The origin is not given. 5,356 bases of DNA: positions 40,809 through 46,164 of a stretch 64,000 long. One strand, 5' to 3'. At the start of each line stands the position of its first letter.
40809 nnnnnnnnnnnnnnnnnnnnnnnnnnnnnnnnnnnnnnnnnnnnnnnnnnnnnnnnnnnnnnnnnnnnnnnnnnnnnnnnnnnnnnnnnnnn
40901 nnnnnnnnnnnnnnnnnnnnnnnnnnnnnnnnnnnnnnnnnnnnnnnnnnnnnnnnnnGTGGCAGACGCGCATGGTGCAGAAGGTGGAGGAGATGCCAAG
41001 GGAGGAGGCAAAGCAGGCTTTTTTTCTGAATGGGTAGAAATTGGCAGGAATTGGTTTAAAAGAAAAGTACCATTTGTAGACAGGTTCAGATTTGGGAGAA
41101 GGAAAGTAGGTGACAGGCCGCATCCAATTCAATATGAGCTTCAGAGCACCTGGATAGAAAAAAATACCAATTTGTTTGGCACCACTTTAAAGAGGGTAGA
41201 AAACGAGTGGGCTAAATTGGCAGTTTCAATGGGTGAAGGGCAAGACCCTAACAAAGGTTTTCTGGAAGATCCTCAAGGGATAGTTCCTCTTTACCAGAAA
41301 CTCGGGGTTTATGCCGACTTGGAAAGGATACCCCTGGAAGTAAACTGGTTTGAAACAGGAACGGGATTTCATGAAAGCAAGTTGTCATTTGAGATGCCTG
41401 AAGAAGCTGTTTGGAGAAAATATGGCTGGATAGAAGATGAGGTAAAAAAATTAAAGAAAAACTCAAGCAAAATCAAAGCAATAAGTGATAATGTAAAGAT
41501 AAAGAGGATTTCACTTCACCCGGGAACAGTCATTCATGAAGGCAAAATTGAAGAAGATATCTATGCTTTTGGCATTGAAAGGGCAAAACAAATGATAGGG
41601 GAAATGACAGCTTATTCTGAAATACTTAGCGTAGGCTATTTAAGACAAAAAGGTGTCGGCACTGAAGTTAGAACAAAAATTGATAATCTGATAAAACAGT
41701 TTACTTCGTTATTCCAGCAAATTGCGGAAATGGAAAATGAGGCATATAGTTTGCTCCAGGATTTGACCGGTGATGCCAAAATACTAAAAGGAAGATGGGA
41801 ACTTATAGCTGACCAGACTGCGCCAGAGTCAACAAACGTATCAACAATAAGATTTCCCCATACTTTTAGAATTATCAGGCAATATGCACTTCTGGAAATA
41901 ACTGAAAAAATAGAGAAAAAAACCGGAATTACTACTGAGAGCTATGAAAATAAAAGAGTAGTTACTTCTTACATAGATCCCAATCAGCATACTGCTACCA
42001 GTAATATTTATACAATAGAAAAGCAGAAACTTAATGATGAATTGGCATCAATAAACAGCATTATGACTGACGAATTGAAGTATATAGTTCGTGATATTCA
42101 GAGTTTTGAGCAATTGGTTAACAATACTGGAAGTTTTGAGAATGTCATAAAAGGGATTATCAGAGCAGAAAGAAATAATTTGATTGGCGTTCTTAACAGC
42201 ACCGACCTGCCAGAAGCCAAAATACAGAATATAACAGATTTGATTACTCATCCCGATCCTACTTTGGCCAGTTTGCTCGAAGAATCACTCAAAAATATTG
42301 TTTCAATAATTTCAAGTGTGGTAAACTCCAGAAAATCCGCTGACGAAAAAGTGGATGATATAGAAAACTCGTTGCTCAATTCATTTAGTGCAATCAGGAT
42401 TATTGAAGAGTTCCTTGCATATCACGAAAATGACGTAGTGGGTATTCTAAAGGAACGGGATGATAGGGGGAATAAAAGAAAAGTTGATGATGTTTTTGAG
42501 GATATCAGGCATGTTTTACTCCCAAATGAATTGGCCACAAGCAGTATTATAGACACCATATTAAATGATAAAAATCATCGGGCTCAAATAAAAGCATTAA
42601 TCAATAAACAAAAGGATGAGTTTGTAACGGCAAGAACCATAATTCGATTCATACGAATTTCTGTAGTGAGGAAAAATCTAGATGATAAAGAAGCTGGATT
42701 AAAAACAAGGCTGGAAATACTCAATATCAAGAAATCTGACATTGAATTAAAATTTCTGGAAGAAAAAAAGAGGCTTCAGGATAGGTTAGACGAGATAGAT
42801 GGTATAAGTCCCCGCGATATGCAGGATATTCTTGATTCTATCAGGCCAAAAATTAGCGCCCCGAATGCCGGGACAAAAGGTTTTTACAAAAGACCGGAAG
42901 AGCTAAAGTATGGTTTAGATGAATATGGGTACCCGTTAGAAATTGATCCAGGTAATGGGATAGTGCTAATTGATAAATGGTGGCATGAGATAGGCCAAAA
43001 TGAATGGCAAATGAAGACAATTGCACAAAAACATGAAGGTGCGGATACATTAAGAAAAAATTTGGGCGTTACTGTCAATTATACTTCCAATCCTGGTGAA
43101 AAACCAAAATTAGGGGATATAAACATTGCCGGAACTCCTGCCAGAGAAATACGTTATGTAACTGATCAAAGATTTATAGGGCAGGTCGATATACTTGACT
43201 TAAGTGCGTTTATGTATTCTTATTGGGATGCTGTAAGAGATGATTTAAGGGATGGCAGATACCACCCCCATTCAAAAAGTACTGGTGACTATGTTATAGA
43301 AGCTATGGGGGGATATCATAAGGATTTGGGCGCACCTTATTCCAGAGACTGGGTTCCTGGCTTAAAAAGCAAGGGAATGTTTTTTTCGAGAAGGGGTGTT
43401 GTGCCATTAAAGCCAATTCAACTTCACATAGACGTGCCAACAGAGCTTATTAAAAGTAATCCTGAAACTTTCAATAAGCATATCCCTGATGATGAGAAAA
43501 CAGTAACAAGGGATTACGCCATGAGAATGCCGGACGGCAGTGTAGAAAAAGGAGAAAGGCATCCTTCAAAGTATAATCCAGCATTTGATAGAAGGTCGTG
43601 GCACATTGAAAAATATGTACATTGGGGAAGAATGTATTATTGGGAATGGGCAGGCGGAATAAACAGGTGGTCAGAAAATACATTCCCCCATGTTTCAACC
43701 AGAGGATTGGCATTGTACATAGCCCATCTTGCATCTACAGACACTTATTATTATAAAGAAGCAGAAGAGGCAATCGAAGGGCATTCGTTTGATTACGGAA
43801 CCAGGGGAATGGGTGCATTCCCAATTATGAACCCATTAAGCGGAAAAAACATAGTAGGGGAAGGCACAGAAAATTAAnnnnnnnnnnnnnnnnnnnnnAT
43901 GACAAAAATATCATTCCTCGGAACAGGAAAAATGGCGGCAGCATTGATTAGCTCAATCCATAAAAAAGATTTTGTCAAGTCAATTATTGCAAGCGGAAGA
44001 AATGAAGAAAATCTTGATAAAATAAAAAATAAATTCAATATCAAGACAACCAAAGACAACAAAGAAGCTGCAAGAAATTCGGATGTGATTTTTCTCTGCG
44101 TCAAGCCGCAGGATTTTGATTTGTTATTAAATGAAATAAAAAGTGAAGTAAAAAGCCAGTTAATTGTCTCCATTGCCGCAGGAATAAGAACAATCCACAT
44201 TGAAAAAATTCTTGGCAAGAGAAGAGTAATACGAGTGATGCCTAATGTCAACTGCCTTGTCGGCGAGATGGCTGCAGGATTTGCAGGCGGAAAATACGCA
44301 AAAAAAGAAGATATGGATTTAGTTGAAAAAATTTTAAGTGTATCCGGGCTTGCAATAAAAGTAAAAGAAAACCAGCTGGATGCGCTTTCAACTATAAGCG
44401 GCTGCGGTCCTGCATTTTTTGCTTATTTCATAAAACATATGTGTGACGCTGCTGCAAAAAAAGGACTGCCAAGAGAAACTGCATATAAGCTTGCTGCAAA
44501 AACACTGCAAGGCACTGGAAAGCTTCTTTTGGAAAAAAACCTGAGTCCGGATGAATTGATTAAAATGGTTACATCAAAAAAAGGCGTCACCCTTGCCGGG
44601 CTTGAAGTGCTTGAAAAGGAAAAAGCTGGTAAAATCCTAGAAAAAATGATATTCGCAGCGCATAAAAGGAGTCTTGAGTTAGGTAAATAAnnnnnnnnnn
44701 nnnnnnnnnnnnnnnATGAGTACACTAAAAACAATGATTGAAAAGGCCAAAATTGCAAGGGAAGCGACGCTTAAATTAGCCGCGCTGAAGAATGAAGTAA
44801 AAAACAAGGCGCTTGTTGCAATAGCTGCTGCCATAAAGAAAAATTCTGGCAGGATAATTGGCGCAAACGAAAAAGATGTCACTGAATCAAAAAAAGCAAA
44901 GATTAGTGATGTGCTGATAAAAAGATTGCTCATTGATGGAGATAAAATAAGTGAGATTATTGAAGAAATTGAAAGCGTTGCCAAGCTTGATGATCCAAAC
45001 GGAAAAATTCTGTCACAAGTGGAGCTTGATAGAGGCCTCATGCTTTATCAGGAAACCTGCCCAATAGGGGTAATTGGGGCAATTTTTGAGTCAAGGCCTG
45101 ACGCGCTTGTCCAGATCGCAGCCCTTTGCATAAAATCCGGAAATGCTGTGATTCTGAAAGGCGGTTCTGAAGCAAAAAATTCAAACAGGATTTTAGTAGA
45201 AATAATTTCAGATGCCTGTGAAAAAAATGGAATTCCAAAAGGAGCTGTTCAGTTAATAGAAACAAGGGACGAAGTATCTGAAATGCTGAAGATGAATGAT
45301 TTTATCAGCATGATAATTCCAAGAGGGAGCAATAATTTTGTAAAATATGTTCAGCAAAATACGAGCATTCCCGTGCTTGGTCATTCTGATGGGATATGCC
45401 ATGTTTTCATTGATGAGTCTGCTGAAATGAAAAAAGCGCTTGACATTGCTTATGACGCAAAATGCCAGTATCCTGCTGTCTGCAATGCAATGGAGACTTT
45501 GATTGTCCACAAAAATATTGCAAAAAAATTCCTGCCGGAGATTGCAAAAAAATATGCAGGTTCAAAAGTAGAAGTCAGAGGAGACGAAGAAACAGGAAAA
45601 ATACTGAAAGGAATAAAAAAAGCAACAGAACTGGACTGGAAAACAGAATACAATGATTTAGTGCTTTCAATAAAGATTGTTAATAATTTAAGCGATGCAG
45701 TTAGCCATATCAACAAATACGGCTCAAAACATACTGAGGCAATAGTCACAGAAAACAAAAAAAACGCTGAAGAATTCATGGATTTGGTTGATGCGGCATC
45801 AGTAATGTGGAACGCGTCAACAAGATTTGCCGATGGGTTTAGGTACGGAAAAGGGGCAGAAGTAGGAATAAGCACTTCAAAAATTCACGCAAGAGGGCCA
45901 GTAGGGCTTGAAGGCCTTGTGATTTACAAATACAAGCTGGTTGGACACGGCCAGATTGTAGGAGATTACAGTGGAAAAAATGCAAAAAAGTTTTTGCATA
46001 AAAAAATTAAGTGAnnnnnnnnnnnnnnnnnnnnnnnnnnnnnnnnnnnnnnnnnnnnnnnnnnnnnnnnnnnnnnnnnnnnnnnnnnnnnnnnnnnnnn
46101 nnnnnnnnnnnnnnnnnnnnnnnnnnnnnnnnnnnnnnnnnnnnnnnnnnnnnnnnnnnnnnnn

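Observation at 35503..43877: Translationally coupled four-gene module: NTPase, 832-aa polytopic membrane protein and two large orphan proteins (605 and 972 aa). Best candidate for an undescribed system.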

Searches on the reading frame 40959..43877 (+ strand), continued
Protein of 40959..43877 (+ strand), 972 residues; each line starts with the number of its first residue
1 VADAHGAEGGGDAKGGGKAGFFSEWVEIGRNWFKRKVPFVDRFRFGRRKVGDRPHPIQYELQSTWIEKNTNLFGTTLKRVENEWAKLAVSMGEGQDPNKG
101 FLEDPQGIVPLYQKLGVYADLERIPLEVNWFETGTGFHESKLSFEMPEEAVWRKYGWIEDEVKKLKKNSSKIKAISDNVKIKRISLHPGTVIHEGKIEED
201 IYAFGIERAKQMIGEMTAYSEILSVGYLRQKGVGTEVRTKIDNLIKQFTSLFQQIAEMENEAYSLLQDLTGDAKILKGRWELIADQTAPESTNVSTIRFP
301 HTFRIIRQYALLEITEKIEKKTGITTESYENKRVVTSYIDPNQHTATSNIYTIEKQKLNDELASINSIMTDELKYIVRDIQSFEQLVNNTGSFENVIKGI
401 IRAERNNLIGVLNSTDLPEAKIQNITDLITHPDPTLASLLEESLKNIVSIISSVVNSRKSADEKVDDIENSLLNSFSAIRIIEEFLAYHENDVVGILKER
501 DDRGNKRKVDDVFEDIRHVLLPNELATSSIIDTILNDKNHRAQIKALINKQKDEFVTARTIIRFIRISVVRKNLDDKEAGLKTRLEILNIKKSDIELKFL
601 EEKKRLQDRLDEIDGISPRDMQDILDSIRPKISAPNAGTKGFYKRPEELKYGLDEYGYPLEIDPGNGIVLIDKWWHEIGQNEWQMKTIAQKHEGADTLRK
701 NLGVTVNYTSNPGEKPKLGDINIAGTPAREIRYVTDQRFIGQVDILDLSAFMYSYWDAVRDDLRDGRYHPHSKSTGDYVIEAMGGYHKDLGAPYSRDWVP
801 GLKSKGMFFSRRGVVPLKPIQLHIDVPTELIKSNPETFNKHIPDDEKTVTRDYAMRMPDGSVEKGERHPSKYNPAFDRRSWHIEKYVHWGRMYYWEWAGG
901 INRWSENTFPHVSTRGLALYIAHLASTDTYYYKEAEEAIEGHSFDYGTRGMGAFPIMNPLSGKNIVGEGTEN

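Call 87: fold_search(model_id=the predicted structure, library=viral)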
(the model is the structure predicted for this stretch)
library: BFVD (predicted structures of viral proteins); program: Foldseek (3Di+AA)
matches with E <= 10: 168; with E <= 0.001: 0
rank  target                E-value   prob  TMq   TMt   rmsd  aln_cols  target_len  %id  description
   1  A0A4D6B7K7            1.7e-01  0.11  0.08  0.09  41.6       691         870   10  (no name in the UniProt tables at hand)
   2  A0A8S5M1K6            1.8e-01  0.11  0.09  0.07  46.0       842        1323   11  Minor tail protein [Siphoviridae sp. ctX926]
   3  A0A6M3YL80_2          2.4e-01  0.12  0.08  0.06  58.5       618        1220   13  (no name in the UniProt tables at hand)
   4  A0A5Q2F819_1          2.7e-01  0.06  0.07  0.07  48.8       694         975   12  Tape measure protein [Gordonia phage Sixama]
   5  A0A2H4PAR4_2          2.9e-01  0.08  0.06  0.06  57.5       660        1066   13  (no name in the UniProt tables at hand)
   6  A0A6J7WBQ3            3.6e-01  0.09  0.07  0.07  34.0       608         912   10  Uncharacterized protein [uncultured Caudovirales phage]
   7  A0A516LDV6            3.6e-01  0.07  0.08  0.10  45.1       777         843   12  (no name in the UniProt tables at hand)
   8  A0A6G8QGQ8            3.9e-01  0.30  0.11  0.09  36.6       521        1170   14  (no name in the UniProt tables at hand)
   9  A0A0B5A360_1          4.5e-01  0.08  0.06  0.06  37.1       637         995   13  Tape measure protein [Mycobacterium phage Cosmo]
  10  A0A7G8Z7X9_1          4.7e-01  0.08  0.08  0.08  39.0       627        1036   13  (no name in the UniProt tables at hand)
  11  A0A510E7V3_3          5.2e-01  0.14  0.08  0.07  43.4       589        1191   12  (no name in the UniProt tables at hand)
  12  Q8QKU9                5.2e-01  0.10  0.08  0.06  60.3       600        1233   11  EsV-1-171 [Ectocarpus siliculosus virus 1 (isolate New Zealand/Kaikoura/1988)]
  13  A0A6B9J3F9            6.6e-01  0.05  0.06  0.09  43.1       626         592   10  (no name in the UniProt tables at hand)
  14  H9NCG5                6.9e-01  0.06  0.06  0.05  56.5       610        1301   13  (no name in the UniProt tables at hand)
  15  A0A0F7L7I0            7.2e-01  0.07  0.08  0.09  49.2       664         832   15  Uncharacterized protein [uncultured marine virus]
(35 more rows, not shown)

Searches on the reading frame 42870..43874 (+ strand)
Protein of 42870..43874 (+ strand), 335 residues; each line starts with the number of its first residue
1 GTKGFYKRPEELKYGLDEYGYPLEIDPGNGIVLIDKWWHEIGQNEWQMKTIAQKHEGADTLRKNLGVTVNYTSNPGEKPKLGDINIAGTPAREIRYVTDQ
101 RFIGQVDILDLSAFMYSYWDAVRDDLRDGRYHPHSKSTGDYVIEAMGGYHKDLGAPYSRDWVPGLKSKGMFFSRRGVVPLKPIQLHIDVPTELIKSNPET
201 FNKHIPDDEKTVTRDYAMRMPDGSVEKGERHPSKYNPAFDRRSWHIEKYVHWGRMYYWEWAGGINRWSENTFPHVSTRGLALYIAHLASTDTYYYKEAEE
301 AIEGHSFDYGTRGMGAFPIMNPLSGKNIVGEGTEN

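Call 34: find_homologous_proteins(query=A4, max_evalue=0.001)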
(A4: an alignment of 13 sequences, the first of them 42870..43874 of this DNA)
Query A4 (13 sequences) (335 aa, profile of the alignment): 77 proteins with E <= 0.001 among 5269 candidates.
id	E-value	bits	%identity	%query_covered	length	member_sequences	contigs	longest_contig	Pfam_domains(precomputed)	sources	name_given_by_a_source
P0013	7.8e-126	438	54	98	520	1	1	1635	-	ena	-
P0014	9.7e-109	382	47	98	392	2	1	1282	-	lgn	-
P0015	2.8e-107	377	46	97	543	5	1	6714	-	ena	-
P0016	2.8e-103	364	51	90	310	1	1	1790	-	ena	-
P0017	4.2e-93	330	37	97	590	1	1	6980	-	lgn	-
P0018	4.4e-93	330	37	92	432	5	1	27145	-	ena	-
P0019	5.6e-81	291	37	97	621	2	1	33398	-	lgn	-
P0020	8.6e-80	287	37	83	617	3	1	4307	-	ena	-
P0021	4.1e-78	281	39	93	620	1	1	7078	-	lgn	-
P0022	2.1e-76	276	35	97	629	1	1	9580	-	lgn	-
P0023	1.4e-75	273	38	94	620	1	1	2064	-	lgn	-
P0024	5.8e-75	271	38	95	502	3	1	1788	-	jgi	jgi:hypothetical protein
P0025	5.3e-74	268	39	92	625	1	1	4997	-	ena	-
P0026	9.8e-69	250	39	95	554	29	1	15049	-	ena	-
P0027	2.9e-65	239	36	89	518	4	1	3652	-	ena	-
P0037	2.1e-49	187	26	91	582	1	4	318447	-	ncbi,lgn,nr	ncbi:hypothetical protein HYX02_04535 [Candidatus Woesearchaeota archaeon]|nr:hypothetical protein [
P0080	1.2e-29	122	25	66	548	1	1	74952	-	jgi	-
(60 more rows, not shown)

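Call 69: find_encoding_contigs(protein=P0080, flank=10000, max_places=2)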
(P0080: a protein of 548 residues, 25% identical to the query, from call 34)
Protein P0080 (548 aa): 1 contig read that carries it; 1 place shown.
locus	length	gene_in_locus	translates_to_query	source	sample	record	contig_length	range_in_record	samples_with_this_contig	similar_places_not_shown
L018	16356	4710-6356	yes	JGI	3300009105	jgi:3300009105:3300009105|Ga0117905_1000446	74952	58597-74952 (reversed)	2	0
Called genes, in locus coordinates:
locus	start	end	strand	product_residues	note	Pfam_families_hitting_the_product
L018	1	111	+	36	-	?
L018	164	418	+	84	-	PF01247:Ribosomal_L35Ae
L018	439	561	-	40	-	-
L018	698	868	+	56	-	-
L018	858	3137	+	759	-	-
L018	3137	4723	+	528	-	-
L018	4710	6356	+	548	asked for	-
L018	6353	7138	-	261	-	-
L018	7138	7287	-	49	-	-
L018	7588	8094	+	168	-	-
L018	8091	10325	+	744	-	PF01833:TIG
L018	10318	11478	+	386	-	-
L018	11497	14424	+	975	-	PF02955:GSH-S_ATP (faint), PF08443:RimK (faint), PF14398:ATPgrasp_YheCD (faint)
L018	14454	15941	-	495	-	-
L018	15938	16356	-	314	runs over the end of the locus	-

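Call 70: find_encoding_contigs(protein=P0037, flank=10000, max_places=2)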
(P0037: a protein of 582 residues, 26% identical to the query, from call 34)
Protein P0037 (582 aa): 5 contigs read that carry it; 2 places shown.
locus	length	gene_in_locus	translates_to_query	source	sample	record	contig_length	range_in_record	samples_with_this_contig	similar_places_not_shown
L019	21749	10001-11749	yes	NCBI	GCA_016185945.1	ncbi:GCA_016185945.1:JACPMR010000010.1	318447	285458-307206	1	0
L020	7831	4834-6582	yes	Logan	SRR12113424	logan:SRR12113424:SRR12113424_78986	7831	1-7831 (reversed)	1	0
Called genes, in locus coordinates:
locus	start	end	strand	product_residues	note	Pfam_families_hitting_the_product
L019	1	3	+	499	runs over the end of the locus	PF02789:Peptidase_M17_N, PF00883:Peptidase_M17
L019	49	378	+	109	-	-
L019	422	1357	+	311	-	PF00890:FAD_binding_2 (weak), PF01134:GIDA (faint), PF01266:DAO (faint), PF01946:Thi4 (faint), PF03486:HI0933_like (faint), PF07992:Pyr_redox_2, PF13738:Pyr_redox_3, PF00070:Pyr_redox, +1 more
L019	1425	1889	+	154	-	PF08534:Redoxin, PF00578:AhpC-TSA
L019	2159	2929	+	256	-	PF01497:Peripla_BP_2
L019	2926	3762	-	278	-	-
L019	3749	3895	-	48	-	-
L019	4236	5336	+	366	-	-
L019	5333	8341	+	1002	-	-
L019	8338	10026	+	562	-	-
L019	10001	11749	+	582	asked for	-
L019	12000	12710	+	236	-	PF09754:PAC2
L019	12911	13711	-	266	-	-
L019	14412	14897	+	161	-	PF02643:DUF192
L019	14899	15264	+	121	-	-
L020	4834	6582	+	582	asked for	-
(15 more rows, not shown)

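Call 89: search_protein_families(library=pfam, proteins=[L018:698-868:+, L018:6353-7138:-], max_evalue=1)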
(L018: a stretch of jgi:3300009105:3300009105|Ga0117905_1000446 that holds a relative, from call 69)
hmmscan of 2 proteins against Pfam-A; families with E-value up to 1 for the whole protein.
L018:698-868:+ (56 aa): 0 families

L018:6353-7138:- (261 aa): 0 families

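Call 90: find_related_loci(query=A4, collection=metagenome_contigs, flank=9000)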
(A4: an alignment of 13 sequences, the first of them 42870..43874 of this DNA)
Query A4 (335 aa) in metagenome_contigs; peptide patterns used: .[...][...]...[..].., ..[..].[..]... (x = any residue, [..] = any of these).
594 stretches matched a pattern; 44 encode a relative of the query (tblastn E <= 1e-3); 44 distinct loci.
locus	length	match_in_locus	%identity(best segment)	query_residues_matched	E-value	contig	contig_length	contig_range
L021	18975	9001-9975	52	4-331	8e-116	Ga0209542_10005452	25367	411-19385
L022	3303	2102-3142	51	5-335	5e-119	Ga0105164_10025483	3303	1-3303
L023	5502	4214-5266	48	5-331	6e-100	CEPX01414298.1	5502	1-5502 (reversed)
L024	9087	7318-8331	49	5-331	1e-98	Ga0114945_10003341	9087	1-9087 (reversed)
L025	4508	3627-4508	53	5-295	3e-97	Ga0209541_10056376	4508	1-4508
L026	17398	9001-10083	46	5-331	3e-96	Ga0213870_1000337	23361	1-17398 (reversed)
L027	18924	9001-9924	38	2-323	3e-64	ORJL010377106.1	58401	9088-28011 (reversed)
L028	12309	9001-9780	39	7-312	5e-60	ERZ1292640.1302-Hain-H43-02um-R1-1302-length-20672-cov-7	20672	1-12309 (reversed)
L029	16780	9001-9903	39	15-324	6e-57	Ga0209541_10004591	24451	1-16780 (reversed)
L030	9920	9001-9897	39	4-322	6e-56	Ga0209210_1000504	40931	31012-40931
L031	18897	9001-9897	39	4-322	3e-55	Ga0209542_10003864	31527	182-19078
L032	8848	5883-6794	38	7-323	1e-53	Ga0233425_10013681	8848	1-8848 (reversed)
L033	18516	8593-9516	36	5-323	4e-52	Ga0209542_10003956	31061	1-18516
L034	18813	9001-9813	37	15-312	2e-51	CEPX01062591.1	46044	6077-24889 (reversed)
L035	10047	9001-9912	37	4-325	8e-51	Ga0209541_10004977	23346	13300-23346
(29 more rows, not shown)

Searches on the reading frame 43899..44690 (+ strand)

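Call 11: search_protein_families(library=pfam, proteins=[window:43899-44690:+], max_evalue=0.001)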
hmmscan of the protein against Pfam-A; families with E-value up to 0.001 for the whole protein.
window:43899-44690:+ (263 aa): 6 families
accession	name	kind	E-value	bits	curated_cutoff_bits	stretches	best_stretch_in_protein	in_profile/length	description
PF14748.11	P5CR_dimer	-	9.5e-34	116.3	25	1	157-261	1-105/105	Pyrroline-5-carboxylate reductase dimerisation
PF03807.23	F420_oxidored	-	2.6e-23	82.9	21.6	1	3-95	1-94/94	NADP oxidoreductase coenzyme F420-dependent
PF01210.29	NAD_Gly3P_dh_N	-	8.3e-06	26.3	23.1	1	21-98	30-108/158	NAD-dependent glycerol-3-phosphate dehydrogenase N-terminus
PF03446.21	NAD_binding_2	-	1.6e-05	25.4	21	1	3-79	1-75/161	NAD binding domain of 6-phosphogluconate dehydrogenase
PF01488.26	Shikimate_DH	-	1.7e-05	25.3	24.3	1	3-92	14-111/138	Shikimate / quinate 5-dehydrogenase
PF02153.23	PDH_N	-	0.00014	21.8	26.5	1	20-104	5-89/154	Prephenate dehydrogenase, nucleotide-binding domain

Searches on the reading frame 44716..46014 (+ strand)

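Call 11: search_protein_families(library=pfam, proteins=[window:44716-46014:+], max_evalue=0.001)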
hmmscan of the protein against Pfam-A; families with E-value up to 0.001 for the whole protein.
window:44716-46014:+ (432 aa): 1 family
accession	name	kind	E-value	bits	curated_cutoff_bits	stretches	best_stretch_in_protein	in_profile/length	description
PF00171.27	Aldedh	-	4.5e-21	75.4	23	1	10-292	34-305/461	Aldehyde dehydrogenase family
